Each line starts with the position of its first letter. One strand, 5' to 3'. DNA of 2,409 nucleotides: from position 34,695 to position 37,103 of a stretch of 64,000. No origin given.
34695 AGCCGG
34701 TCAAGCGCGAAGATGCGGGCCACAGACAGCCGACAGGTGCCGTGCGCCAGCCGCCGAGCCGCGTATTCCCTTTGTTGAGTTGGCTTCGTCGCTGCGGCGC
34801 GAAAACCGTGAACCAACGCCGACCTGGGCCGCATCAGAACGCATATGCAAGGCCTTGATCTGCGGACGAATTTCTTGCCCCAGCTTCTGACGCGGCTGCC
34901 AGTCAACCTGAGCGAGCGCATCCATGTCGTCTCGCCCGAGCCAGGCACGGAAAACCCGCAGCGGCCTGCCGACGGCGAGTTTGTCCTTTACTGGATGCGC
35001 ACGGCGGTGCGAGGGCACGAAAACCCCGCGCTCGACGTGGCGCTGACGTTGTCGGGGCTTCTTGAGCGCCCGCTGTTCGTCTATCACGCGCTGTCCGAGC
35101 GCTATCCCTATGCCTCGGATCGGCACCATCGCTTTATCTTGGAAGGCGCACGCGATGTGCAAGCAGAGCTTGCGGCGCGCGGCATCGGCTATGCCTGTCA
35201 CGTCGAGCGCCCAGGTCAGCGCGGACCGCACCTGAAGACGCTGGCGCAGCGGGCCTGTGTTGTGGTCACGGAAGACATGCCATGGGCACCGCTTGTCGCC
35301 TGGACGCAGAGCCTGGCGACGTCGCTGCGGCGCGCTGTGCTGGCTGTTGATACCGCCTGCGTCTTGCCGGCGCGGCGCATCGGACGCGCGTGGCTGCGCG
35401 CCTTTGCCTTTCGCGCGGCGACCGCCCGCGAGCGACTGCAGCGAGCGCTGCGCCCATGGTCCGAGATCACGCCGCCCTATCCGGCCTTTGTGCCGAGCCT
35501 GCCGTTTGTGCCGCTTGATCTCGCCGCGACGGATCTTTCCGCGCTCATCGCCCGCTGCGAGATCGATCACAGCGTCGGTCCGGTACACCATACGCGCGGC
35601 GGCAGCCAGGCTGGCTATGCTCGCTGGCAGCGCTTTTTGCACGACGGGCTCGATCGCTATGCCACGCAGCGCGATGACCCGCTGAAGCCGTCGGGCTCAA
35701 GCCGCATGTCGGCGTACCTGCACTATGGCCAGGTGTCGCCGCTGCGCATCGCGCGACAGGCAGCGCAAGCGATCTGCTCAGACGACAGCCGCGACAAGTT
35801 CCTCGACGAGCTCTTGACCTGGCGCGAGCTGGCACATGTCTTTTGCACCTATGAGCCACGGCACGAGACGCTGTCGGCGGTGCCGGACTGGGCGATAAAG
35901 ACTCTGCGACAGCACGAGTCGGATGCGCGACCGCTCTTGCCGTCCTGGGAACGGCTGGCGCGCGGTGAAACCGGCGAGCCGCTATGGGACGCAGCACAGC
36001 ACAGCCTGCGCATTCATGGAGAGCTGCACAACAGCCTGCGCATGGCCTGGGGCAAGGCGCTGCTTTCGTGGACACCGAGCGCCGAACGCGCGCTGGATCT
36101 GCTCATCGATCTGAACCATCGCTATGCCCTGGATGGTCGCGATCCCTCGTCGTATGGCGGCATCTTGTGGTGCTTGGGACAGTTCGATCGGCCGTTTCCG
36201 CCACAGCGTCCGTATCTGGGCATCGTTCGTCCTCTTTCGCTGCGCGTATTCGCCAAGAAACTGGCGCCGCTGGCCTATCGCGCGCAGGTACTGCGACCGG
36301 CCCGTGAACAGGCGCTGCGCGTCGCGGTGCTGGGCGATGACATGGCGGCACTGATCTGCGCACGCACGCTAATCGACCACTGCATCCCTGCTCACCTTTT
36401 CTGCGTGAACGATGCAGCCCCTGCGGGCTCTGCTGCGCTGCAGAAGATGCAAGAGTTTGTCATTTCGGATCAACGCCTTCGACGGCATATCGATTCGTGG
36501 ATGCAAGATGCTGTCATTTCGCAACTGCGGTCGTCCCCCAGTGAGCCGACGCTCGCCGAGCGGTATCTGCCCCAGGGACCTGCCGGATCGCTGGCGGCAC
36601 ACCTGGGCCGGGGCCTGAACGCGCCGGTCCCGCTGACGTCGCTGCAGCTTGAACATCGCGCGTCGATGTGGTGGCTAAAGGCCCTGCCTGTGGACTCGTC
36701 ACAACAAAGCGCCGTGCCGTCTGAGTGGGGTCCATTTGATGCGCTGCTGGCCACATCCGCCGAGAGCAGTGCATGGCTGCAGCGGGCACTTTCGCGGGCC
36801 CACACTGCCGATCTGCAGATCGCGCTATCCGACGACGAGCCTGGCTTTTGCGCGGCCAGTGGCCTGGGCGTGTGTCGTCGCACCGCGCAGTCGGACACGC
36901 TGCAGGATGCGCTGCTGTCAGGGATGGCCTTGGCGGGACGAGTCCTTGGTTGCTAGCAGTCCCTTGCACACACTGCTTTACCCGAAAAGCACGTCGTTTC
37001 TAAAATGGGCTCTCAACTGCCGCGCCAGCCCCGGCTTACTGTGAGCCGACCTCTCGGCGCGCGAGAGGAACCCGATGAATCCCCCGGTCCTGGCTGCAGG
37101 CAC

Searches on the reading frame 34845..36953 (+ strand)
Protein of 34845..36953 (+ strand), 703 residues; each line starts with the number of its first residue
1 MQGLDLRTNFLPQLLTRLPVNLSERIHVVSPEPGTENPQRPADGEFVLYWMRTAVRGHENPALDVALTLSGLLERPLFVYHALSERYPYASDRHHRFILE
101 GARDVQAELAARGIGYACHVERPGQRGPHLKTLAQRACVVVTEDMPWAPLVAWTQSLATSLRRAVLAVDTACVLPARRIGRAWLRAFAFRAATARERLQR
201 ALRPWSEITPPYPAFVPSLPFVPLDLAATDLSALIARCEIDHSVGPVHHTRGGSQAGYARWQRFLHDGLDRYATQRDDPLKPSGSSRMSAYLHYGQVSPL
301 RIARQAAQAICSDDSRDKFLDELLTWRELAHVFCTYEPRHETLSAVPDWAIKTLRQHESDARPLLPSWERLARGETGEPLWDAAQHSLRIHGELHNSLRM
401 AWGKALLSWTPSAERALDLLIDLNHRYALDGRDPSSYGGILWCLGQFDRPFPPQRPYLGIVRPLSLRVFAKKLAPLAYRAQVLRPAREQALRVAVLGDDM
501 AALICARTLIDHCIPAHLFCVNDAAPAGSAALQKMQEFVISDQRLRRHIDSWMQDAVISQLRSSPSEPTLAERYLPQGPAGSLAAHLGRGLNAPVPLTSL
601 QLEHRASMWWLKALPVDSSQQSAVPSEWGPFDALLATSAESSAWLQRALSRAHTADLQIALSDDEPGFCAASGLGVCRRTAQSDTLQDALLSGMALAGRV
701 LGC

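Call 68: search_protein_families(library=pfam, proteins=[window:34845-36953:+], max_evalue=0.00001)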
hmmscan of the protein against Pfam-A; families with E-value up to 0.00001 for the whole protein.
window:34845-36953:+ (703 aa): 2 families
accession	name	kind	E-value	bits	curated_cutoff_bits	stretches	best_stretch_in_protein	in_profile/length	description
PF00875.24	DNA_photolyase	-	1.1e-08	35.7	26.6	1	47-179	1-134/164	DNA photolyase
PF03441.19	FAD_binding_7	-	4.1e-07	30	27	1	323-413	4-94/203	FAD binding domain of DNA photolyase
